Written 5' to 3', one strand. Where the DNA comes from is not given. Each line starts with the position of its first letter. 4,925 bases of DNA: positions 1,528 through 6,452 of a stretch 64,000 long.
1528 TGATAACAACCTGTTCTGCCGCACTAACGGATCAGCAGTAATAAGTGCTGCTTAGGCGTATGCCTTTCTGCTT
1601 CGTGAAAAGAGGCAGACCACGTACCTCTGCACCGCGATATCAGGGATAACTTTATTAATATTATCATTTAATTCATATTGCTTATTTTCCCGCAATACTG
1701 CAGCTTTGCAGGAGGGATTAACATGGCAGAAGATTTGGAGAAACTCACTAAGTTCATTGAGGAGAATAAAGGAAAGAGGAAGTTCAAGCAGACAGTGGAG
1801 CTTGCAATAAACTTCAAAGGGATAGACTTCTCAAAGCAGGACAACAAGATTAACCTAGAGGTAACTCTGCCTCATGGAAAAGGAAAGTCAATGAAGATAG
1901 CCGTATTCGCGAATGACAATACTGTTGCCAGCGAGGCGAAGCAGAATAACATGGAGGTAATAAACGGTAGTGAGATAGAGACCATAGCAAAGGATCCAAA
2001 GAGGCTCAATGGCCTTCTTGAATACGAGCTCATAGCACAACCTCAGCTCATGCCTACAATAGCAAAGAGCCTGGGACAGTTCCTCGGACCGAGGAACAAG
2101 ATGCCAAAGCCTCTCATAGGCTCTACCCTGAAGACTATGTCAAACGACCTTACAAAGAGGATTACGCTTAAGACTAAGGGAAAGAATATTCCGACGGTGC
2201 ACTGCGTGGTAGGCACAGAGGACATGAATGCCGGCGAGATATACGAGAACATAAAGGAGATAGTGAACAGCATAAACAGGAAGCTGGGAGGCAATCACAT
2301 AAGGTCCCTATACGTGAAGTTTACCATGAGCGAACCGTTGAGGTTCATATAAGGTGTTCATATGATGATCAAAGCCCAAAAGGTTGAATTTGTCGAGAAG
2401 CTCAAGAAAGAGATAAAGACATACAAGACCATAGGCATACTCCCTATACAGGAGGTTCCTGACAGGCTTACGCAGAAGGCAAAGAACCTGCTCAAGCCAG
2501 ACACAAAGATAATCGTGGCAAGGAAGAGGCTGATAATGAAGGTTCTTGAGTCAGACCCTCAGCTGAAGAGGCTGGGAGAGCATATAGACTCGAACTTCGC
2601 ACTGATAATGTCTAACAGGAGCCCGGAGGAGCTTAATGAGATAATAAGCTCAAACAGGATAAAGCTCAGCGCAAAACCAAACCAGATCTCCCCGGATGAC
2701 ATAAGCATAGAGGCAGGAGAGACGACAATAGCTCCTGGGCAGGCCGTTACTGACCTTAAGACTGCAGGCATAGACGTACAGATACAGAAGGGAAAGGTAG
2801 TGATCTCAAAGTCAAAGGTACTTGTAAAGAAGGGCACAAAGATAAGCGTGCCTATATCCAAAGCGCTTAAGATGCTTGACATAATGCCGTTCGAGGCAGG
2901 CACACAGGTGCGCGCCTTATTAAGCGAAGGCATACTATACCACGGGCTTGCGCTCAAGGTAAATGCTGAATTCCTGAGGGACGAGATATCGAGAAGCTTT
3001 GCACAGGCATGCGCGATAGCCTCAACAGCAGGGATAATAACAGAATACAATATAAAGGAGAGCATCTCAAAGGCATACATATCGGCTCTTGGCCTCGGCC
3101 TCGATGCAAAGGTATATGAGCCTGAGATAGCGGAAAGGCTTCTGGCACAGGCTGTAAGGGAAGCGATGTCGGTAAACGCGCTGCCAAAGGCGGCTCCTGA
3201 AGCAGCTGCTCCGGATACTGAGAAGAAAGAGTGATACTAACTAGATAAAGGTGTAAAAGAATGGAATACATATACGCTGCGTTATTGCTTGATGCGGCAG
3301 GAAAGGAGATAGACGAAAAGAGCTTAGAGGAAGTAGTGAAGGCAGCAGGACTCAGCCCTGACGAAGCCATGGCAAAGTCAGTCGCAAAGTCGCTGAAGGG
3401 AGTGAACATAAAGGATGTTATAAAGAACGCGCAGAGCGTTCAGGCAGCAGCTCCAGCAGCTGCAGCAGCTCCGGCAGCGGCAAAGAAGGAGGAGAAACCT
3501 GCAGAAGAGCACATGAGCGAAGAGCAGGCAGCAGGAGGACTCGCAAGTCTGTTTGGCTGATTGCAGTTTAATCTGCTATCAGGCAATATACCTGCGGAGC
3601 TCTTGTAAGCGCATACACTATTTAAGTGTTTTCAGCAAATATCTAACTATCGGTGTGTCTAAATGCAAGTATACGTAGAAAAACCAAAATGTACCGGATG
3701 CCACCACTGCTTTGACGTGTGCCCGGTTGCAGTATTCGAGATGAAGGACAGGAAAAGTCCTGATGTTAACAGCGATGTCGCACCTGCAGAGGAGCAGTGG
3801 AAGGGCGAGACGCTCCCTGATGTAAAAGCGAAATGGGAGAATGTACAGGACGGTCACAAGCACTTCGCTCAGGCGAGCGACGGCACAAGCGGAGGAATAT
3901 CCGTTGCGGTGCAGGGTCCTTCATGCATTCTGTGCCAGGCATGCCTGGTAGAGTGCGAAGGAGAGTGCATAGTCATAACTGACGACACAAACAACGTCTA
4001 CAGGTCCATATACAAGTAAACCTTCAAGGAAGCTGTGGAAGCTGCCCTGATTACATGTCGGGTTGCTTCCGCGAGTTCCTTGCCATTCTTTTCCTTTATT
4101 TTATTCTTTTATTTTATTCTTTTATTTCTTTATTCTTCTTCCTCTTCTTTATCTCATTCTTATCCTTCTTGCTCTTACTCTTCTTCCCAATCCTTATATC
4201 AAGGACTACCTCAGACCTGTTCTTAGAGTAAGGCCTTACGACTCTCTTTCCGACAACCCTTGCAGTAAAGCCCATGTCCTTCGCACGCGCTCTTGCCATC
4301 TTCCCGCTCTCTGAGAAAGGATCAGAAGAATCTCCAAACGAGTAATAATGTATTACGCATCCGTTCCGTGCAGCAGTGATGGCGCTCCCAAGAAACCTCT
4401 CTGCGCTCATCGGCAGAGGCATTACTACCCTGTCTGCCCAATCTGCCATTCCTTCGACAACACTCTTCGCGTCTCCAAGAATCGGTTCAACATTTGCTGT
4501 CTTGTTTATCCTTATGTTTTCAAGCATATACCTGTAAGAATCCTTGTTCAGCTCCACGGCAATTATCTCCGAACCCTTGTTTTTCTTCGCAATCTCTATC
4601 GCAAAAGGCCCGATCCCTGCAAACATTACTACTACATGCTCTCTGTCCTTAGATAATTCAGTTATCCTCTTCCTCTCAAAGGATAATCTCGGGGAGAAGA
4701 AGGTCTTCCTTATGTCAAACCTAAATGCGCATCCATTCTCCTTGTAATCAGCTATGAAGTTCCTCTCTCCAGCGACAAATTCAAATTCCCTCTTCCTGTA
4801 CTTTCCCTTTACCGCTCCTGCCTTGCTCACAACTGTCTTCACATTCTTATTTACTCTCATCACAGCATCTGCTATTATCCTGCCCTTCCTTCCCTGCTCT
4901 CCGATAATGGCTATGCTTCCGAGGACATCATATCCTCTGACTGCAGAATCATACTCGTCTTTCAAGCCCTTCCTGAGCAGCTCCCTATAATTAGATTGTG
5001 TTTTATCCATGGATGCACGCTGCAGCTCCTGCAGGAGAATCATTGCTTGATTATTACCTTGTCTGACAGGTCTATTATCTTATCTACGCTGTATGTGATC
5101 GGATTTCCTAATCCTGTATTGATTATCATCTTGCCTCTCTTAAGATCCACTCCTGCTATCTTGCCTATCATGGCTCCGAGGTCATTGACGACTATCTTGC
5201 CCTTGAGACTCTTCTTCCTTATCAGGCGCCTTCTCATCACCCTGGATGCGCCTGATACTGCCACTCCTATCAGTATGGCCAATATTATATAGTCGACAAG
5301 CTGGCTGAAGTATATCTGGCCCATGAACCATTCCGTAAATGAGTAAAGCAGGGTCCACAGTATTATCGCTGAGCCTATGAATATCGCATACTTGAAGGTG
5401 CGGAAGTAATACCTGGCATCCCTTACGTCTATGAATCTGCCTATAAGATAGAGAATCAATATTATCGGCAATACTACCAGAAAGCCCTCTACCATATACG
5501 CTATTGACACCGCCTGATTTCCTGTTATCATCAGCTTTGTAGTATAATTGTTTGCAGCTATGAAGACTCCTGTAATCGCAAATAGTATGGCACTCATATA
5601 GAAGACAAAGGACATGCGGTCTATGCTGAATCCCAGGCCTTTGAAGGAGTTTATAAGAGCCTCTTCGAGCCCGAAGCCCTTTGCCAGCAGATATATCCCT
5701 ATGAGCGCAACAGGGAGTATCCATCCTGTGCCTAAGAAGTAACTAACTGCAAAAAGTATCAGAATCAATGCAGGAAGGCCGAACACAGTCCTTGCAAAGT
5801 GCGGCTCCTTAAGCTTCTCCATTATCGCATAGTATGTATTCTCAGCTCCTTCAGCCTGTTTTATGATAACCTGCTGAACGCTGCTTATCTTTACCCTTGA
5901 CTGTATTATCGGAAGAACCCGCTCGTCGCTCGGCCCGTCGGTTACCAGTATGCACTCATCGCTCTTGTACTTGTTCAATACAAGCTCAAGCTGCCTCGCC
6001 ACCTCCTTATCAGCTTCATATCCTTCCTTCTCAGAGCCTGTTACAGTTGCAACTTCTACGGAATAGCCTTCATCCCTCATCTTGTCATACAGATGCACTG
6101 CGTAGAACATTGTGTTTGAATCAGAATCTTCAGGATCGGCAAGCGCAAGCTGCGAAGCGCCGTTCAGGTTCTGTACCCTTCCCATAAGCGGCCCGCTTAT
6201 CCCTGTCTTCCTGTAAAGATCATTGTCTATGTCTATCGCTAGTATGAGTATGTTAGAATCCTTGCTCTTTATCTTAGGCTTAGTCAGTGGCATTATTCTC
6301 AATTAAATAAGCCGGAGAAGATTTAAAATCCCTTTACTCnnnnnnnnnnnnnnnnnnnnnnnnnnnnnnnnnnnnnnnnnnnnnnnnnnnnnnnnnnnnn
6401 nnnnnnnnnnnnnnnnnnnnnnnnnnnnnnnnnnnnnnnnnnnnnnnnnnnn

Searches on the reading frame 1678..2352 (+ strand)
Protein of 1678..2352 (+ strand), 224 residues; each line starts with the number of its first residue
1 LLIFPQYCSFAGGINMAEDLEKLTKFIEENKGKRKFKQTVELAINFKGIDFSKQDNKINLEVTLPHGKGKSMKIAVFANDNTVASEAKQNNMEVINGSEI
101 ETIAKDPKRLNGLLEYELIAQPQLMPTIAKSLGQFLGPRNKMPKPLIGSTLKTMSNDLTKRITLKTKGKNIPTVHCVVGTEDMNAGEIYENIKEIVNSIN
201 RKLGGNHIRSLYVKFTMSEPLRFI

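Call 45: search_protein_families(library=pfam, proteins=[window:1678-2352:+], max_evalue=0.001)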
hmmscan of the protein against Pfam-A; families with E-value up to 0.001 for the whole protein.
window:1678-2352:+ (224 aa): 1 family
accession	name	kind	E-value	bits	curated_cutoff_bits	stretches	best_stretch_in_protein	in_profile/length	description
PF00687.26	Ribosomal_L1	-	5.7e-39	134.2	32.2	1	31-218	5-197/198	Ribosomal protein L1p/L10e family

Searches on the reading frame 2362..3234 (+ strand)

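Call 45: search_protein_families(library=pfam, proteins=[window:2362-3234:+], max_evalue=0.001)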
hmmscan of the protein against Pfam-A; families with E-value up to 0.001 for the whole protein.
window:2362-3234:+ (290 aa): 2 families
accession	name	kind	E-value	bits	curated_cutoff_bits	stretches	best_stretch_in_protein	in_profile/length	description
PF17777.6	RL10P_insert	-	4.4e-13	49.4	29.1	1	104-174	1-71/71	Insertion domain in 60S ribosomal protein L10P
PF00466.25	Ribosomal_L10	-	6e-12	46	22.8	1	2-98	1-98/100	Ribosomal protein L10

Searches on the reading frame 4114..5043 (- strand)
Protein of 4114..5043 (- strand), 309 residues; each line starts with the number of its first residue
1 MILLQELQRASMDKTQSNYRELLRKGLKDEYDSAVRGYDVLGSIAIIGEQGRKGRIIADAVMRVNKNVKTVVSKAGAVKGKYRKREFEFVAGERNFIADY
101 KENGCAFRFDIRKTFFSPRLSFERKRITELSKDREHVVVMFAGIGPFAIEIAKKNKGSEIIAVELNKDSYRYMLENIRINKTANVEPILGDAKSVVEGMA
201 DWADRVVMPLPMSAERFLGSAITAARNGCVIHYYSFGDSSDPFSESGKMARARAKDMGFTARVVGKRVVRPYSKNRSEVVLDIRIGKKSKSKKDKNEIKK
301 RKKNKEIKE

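Call 45: search_protein_families(library=pfam, proteins=[window:4114-5043:-], max_evalue=0.001)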
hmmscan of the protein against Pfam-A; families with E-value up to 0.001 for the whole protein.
window:4114-5043:- (309 aa): 3 families
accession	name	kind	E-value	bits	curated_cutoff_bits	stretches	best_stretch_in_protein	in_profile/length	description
PF02475.24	TRM5-TYW2_MTfase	-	3e-45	154.6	28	1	100-240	3-142/164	TRM5/TYW2 methyltransferase domain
PF25133.1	TYW2_N_2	-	1.3e-12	48.1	27.7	1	20-94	2-78/79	TYW2 N-terminal domain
PF02390.23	Methyltransf_4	-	0.0004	20.3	24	1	142-196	10-64/173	Putative methyltransferase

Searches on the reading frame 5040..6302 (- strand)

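Call 45: search_protein_families(library=pfam, proteins=[window:5040-6302:-], max_evalue=0.001)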
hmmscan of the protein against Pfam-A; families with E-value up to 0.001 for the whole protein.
window:5040-6302:- (420 aa): 1 family
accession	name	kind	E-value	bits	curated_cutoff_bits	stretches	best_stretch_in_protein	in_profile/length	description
PF04123.18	DUF373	-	7e-87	292.4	28.3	1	18-349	2-333/335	Domain of unknown function (DUF373)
